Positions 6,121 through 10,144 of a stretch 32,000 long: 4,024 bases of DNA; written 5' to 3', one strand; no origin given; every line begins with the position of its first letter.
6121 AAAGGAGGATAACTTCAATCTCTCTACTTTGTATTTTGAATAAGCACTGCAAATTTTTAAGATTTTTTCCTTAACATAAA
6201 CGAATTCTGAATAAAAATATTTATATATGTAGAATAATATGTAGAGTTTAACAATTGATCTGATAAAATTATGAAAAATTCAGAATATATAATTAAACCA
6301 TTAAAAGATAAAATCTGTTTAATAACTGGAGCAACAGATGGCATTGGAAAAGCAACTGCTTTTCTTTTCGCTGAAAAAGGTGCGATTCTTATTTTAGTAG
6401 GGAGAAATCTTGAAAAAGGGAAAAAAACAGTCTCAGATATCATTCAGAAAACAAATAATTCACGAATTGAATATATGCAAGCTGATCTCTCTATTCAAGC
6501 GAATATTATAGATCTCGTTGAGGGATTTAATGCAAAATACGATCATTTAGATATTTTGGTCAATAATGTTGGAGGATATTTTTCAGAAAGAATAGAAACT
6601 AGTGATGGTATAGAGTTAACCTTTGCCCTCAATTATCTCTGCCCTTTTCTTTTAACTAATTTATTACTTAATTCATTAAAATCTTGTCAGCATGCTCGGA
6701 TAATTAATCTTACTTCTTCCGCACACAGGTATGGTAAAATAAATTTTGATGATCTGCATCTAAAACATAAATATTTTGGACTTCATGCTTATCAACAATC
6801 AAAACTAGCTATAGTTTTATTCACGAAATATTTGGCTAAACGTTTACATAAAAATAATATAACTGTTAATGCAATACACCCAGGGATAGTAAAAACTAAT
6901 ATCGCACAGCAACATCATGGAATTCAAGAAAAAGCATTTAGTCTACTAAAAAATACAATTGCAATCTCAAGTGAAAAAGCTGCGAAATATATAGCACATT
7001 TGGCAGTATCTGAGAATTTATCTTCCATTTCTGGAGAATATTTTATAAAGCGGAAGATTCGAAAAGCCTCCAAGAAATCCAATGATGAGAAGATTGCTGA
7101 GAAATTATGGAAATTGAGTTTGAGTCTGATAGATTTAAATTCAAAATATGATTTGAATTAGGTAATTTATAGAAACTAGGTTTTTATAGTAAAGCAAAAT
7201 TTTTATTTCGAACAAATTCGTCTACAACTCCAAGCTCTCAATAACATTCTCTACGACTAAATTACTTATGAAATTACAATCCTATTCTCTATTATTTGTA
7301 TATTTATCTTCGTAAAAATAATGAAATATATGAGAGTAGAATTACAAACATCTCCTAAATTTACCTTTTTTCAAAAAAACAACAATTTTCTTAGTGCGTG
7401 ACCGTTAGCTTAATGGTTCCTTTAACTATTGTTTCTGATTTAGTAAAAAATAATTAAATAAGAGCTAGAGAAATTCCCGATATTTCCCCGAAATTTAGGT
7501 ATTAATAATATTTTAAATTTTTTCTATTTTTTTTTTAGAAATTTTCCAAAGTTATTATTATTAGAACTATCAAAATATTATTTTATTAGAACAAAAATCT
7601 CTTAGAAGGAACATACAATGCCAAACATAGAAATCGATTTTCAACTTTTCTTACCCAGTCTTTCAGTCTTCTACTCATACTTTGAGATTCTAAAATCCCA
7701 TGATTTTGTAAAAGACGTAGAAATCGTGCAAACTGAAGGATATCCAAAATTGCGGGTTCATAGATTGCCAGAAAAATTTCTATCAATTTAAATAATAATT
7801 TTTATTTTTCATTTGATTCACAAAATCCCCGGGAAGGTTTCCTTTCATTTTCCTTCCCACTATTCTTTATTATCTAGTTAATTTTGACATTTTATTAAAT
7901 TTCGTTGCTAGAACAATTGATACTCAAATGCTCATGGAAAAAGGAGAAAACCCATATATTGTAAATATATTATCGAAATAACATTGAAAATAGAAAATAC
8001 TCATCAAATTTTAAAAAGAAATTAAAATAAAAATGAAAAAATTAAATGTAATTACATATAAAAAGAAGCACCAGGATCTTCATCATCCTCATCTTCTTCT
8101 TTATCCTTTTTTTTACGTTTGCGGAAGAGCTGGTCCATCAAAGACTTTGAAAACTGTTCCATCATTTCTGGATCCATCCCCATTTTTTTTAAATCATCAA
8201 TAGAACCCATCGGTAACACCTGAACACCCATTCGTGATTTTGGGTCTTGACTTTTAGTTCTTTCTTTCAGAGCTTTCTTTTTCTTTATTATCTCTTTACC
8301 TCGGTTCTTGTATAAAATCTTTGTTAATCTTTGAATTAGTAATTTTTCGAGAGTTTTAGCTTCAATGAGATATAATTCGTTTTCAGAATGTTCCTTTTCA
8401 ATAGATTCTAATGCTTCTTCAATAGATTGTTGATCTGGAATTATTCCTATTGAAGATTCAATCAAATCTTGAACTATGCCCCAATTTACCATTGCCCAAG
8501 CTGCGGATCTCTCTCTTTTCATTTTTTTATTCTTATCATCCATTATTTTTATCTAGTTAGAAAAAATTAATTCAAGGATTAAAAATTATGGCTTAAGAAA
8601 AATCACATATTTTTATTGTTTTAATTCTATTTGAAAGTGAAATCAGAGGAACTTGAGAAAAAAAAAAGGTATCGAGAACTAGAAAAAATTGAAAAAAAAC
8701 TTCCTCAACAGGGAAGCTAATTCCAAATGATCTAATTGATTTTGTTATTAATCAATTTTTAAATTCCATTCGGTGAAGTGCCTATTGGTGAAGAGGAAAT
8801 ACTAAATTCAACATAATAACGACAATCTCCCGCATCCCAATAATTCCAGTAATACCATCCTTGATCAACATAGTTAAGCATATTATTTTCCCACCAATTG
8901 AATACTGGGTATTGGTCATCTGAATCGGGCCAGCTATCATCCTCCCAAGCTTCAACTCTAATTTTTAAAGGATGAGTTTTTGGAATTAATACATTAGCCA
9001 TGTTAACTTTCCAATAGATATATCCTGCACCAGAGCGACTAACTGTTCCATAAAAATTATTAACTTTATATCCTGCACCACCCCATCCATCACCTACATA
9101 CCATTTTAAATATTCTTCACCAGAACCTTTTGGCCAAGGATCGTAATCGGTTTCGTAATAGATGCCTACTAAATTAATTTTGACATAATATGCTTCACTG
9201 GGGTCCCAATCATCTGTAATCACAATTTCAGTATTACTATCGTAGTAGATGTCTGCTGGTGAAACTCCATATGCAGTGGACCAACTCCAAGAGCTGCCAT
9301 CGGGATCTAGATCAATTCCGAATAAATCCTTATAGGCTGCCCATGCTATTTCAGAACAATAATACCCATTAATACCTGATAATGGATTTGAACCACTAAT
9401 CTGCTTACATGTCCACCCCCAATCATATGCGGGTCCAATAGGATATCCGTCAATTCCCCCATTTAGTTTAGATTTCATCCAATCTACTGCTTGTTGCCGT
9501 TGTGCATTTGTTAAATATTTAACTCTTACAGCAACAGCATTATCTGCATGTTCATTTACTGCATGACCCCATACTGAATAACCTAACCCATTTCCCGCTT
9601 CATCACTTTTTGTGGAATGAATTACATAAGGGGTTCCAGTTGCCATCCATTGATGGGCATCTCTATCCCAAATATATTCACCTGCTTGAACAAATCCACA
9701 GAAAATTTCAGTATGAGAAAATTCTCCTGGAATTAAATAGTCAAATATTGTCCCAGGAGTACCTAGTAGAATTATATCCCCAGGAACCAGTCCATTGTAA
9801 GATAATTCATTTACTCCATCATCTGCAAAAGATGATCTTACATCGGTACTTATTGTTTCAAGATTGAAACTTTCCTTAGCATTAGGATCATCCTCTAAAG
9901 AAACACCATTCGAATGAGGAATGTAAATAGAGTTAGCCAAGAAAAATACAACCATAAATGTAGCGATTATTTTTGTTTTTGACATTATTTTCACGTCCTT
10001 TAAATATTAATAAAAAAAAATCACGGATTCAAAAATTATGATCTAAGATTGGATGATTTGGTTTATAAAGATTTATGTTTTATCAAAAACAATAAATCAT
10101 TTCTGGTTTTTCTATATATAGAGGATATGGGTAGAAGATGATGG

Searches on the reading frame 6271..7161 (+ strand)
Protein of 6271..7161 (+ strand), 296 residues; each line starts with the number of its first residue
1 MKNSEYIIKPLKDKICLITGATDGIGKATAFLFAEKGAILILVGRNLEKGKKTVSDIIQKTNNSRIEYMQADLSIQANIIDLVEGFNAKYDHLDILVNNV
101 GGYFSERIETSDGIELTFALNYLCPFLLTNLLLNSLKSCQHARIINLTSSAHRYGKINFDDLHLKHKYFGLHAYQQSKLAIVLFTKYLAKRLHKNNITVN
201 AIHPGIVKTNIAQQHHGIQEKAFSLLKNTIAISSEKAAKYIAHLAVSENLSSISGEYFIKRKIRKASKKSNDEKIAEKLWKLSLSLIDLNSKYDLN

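Call 45: search_protein_families(library=pfam, proteins=[window:6271-7161:+], max_evalue=0.001)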
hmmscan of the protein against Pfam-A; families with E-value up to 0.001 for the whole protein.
window:6271-7161:+ (296 aa): 3 families
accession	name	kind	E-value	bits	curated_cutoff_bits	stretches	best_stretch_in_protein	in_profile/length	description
PF00106.31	adh_short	-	1.5e-38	132.7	26.6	1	14-214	1-189/195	short chain dehydrogenase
PF13561.12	adh_short_C2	-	1.1e-29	104.2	27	1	20-257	1-228/236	Enoyl-(Acyl carrier protein) reductase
PF08659.16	KR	-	3.6e-06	27.5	22.6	1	17-93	4-82/180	KR domain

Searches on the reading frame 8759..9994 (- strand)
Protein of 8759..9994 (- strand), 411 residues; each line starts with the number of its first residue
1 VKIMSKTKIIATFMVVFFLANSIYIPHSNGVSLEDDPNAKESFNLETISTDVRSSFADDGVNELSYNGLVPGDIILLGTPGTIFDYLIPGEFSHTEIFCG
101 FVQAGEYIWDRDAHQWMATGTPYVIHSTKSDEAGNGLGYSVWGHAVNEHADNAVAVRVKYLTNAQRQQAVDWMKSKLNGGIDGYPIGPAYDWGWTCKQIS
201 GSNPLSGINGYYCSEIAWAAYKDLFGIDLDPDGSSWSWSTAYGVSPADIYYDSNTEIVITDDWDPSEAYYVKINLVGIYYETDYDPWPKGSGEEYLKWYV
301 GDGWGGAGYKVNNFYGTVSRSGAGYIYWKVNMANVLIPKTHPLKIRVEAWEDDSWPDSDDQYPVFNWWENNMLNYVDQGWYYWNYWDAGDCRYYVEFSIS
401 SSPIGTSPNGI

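Call 45: search_protein_families(library=pfam, proteins=[window:8759-9994:-], max_evalue=0.001)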
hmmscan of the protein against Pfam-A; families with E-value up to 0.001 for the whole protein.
window:8759-9994:- (411 aa): 1 family
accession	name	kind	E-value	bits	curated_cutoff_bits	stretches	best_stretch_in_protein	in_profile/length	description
PF05708.18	Peptidase_C92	-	1.5e-05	25.5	27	1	71-258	4-165/166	Permuted papain-like amidase enzyme, YaeF/YiiX, C92 family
